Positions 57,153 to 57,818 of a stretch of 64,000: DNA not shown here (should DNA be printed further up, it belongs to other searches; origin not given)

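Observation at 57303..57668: Standalone LigD-type 3'-phosphoesterase domain protein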

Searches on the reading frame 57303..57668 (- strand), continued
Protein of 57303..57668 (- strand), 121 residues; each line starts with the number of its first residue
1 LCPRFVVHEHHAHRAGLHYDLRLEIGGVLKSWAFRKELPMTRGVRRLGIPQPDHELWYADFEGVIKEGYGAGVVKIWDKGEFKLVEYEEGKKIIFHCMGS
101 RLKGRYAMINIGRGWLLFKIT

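Call 42: fold_search(model_id=the predicted structure, library=pdb)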
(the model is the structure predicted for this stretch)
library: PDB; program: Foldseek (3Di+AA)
matches with E <= 10: 488; with E <= 0.001: 7
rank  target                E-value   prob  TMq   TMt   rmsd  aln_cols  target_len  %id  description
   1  3p4h                  1.6e-13  1.00  0.93  0.96   1.0       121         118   55  Structures of archaeal members of the LigD 3'-phosphoesterase DNA repair enzyme superfamily (released 2011-01-19)
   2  3p43                  4.2e-12  1.00  0.90  0.88   1.7       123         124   52  Structure and Activities of Archaeal Members of the LigD 3' Phosphoesterase DNA Repair Enzyme Superfamily (released 2011-01-19)
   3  5dmp                  1.8e-11  1.00  0.88  0.63   3.6       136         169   43  Structure of the Archaeal NHEJ Phosphoesterase from Methanocella paludicola. (released 2015-10-07)
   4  3n9b_B                2.4e-11  1.00  0.90  0.70   2.0       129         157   40  Crystal Structure of the P. aeruginosa LigD phosphoesterase domain (released 2010-08-11)
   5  3n9d                  9.4e-11  1.00  0.88  0.72   2.1       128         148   39  Monoclinic Structure of P. aeruginosa LigD phosphoesterase domain (released 2010-08-11)
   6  3n9b_A                1.3e-10  1.00  0.86  0.71   2.1       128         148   38  Crystal Structure of the P. aeruginosa LigD phosphoesterase domain (released 2010-08-11)
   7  2lj6_MODEL_1_A        5.1e-08  1.00  0.76  0.71   4.4       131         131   37  Solution Structure and DNA-binding Properties of the Phosphoesterase Domain of DNA Ligase D (released 2011-11-16)
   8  8y19_A                3.0e-01  0.09  0.19  0.04  12.9       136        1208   12  Closed conformation of HKU1-B S protein after incubation of the receptor (released 2024-05-01)
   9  2ovd                  3.7e-01  0.15  0.23  0.18  13.7       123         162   11  Crystal Structure of Human Complement Protein C8gamma with Laurate (released 2007-05-22)
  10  5mhf_B                3.7e-01  0.12  0.24  0.06  12.0       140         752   13  Murine endoplasmic reticulum alpha-glucosidase I with N-9'-methoxynonyl-1-deoxynojirimycin. (released 2017-12-20)
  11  5mhf_C                3.7e-01  0.12  0.24  0.06  11.8       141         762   12  Murine endoplasmic reticulum alpha-glucosidase I with N-9'-methoxynonyl-1-deoxynojirimycin. (released 2017-12-20)
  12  1lf7                  3.9e-01  0.13  0.21  0.16  13.9       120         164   10  Crystal Structure of Human Complement Protein C8gamma at 1.2 A Resolution (released 2002-06-12)
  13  2hzm_E                3.9e-01  0.13  0.26  0.18  13.3       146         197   11  Structure of the Mediator head subcomplex Med18/20 (released 2006-09-12)
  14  7vwk_B                3.9e-01  0.10  0.23  0.13  20.1       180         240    7  The product template domain of AviM (released 2022-06-08)
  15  2ova                  4.3e-01  0.12  0.21  0.16  13.9       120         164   11  X-ray structure of Human Complement Protein C8gamma Y83W Mutant (released 2007-05-22)
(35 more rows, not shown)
